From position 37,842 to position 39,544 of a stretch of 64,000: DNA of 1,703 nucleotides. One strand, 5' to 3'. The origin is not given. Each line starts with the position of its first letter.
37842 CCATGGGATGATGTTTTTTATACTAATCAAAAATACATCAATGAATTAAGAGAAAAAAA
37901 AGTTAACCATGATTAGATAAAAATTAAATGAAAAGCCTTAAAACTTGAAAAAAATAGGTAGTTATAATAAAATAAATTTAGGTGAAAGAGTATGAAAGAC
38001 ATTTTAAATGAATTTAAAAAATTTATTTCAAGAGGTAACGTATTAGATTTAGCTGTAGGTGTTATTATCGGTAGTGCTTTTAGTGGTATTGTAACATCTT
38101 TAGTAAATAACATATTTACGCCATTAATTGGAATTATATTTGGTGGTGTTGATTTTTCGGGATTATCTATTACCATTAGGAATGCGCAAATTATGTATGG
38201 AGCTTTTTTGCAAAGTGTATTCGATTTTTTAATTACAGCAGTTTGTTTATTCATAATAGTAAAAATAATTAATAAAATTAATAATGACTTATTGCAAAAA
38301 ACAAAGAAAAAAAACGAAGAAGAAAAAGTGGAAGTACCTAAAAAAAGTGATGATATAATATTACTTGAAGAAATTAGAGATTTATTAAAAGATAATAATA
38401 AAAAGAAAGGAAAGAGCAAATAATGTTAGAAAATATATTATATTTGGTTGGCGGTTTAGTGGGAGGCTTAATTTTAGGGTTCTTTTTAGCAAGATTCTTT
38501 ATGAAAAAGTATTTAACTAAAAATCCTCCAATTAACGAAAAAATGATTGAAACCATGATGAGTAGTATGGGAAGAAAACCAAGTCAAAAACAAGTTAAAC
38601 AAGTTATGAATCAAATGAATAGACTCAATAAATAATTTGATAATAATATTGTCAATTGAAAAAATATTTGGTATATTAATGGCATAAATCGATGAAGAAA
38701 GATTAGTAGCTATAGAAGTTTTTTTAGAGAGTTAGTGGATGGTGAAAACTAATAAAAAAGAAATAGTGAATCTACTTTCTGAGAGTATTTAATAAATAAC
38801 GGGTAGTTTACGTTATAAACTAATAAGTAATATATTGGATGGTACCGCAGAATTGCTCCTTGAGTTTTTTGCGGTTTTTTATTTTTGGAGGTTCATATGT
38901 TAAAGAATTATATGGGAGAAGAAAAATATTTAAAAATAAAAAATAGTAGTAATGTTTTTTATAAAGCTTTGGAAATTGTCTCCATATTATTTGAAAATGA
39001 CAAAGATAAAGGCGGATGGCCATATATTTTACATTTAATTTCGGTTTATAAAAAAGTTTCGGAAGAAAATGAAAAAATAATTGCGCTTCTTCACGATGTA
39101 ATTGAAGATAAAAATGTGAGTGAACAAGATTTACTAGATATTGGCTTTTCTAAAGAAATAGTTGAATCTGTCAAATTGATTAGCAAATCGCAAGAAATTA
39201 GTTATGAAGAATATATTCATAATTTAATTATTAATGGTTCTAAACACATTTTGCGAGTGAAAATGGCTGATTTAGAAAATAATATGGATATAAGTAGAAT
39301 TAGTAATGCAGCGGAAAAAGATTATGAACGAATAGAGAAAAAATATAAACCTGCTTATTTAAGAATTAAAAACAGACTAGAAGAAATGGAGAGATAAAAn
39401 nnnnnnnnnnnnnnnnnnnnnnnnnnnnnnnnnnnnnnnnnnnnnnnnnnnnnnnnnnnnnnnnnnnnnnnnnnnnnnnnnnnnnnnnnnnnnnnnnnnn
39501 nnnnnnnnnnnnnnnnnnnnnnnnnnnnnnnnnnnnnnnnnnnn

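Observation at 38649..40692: Ser-specifier T-box leader driving an operon of a SpoT-like HD hydrolase plus serS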

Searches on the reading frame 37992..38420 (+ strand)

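Call 6: search_protein_families(library=pfam, proteins=[window:37992-38420:+], max_evalue=0.01)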
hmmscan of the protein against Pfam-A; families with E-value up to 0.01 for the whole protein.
window:37992-38420:+ (143 aa): 3 families
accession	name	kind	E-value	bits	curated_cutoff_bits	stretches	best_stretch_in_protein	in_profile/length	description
PF01741.23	MscL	-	8.6e-41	139.6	27.4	1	4-133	1-123/123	Large-conductance mechanosensitive channel, MscL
PF24124.1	YphA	-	0.00033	20.8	28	1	23-112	111-196/198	YphA-like integral membrane protein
PF10104.14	Brr6_like_C_C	-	0.0017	18.6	25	1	72-114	3-45/133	Di-sulfide bridge nucleocytoplasmic transport domain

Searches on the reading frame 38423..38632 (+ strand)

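Call 6: search_protein_families(library=pfam, proteins=[window:38423-38632:+], max_evalue=0.01)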
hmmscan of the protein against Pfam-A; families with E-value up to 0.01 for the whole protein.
window:38423-38632:+ (70 aa): 2 families
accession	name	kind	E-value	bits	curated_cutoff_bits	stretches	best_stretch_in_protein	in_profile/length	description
PF03672.18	UPF0154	-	2e-29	101.7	27.1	1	10-66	3-59/60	Uncharacterised protein family (UPF0154)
PF19382.4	DUF5957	-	0.0039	17.6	23.8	1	6-26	3-23/59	Family of unknown function (DUF5957)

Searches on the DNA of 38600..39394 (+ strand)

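Call 4: search_rna_families(source=window, start=38600, end=38920, threshold=evalue, max_evalue=10, show_alignments=4)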
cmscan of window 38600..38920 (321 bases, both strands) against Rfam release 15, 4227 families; matches with E-value up to 10: 3.
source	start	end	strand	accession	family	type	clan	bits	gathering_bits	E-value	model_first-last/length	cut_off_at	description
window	38683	38863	+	RF00230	T-box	Cis-reg; leader;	-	77.7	93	2.1e-17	1-219/219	no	T-box leader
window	38776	38853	+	RF01599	plasmodium_snoR24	Gene; snRNA; snoRNA; CD-box;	-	23.7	55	0.83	1-82/82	no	small nucleolar RNA snoR24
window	38759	38828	+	RF02111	IS009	Gene;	-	10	117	4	1-199/199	no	IS009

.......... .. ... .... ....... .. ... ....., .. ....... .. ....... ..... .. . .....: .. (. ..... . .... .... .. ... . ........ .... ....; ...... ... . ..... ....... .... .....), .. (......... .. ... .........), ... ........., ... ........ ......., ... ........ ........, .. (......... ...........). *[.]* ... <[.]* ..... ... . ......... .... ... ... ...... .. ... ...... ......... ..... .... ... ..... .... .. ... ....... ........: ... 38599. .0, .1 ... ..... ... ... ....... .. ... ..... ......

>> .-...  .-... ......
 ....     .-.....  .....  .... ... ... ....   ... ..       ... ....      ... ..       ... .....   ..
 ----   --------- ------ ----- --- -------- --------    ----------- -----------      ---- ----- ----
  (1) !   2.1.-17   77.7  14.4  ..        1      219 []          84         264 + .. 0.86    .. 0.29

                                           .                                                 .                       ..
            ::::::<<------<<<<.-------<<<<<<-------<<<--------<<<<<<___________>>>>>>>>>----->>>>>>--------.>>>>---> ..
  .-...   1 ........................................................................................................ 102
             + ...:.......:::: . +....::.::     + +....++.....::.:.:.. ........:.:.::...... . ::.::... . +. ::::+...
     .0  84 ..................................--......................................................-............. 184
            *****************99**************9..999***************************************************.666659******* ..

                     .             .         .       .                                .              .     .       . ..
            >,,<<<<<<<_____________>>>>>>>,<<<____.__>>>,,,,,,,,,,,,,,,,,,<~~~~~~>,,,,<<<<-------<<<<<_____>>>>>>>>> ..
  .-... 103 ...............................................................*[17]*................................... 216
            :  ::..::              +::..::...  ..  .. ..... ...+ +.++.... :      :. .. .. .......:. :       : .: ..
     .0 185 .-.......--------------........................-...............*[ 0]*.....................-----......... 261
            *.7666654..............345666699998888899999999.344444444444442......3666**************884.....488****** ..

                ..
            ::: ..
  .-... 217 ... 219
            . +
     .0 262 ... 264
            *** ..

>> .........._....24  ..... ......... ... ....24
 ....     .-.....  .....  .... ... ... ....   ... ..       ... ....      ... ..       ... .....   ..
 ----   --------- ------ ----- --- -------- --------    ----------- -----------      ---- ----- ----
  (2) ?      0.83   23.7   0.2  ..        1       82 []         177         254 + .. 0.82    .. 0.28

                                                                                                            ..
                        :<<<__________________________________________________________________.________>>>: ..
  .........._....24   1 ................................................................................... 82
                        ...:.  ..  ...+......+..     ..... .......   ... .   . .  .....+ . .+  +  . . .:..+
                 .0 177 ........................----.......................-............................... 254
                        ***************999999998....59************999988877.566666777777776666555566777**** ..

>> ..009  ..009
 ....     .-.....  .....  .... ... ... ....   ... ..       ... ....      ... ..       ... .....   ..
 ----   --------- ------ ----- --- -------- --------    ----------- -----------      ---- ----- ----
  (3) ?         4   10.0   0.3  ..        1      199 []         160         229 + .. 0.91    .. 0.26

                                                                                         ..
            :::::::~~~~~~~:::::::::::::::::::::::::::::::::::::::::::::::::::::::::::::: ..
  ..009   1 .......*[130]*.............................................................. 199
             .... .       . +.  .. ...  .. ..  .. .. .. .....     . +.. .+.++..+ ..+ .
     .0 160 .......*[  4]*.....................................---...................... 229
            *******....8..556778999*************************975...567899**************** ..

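Call 50: search_rna_families(sources=[L005, L007, L008, L009, L010, L011, L012, L013, L015, L017, L018, L019, L020, L021, L022, L023, L025, L026, L027], threshold=gathering, show_alignments=1)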
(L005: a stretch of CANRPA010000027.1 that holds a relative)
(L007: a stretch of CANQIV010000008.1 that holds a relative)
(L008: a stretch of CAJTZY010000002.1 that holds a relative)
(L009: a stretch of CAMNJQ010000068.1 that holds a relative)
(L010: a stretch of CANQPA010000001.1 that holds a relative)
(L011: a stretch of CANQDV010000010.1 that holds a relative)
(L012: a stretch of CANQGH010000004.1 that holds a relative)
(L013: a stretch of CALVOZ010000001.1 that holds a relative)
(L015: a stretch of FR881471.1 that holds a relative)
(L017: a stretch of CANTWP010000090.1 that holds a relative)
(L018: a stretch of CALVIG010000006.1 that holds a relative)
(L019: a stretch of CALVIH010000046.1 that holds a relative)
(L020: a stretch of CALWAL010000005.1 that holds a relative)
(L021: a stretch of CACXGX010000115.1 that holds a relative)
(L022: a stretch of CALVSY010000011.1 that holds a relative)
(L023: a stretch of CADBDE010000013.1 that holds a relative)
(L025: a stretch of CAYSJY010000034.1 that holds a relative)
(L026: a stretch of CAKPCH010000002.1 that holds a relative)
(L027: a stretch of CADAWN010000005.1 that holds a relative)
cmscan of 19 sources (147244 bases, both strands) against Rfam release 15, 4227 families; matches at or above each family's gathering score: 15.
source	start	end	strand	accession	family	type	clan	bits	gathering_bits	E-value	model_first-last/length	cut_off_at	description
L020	5888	6063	+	RF00168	Lysine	Cis-reg; riboswitch;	-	116.6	30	4.3e-30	1-182/182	no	Lysine riboswitch aptamer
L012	3776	3966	+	RF00230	T-box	Cis-reg; leader;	-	113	93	7.9e-24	1-219/219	no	T-box leader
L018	3531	3716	+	RF00230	T-box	Cis-reg; leader;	-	111.4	93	2.1e-23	1-219/219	no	T-box leader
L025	1184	1372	+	RF00230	T-box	Cis-reg; leader;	-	111.3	93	2.1e-23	1-219/219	no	T-box leader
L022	3298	3486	+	RF00230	T-box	Cis-reg; leader;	-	110.3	93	4e-23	1-219/219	no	T-box leader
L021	762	944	+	RF00230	T-box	Cis-reg; leader;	-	108.4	93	1.2e-22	1-219/219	no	T-box leader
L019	2000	2188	+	RF00230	T-box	Cis-reg; leader;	-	107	93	2.7e-22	1-219/219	no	T-box leader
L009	3791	3971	+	RF00230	T-box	Cis-reg; leader;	-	103.2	93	2.6e-21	1-219/219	no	T-box leader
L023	3789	3971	+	RF00230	T-box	Cis-reg; leader;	-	100.8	93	1.1e-20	1-219/219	no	T-box leader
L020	3788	3969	+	RF00230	T-box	Cis-reg; leader;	-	100.6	93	1.2e-20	1-219/219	no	T-box leader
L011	3782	3970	+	RF00230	T-box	Cis-reg; leader;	-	99.9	93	1.9e-20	1-219/219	no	T-box leader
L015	3091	3280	+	RF00230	T-box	Cis-reg; leader;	-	98.6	93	3.9e-20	1-219/219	no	T-box leader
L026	3790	3970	+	RF00230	T-box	Cis-reg; leader;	-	98.1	93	5.5e-20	1-219/219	no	T-box leader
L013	5843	5916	-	RF00005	tRNA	Gene; tRNA;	CL00001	67.2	29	4.2e-12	1-71/71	no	tRNA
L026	7216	7289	-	RF00005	tRNA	Gene; tRNA;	CL00001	66.8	29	5.4e-12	1-71/71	no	tRNA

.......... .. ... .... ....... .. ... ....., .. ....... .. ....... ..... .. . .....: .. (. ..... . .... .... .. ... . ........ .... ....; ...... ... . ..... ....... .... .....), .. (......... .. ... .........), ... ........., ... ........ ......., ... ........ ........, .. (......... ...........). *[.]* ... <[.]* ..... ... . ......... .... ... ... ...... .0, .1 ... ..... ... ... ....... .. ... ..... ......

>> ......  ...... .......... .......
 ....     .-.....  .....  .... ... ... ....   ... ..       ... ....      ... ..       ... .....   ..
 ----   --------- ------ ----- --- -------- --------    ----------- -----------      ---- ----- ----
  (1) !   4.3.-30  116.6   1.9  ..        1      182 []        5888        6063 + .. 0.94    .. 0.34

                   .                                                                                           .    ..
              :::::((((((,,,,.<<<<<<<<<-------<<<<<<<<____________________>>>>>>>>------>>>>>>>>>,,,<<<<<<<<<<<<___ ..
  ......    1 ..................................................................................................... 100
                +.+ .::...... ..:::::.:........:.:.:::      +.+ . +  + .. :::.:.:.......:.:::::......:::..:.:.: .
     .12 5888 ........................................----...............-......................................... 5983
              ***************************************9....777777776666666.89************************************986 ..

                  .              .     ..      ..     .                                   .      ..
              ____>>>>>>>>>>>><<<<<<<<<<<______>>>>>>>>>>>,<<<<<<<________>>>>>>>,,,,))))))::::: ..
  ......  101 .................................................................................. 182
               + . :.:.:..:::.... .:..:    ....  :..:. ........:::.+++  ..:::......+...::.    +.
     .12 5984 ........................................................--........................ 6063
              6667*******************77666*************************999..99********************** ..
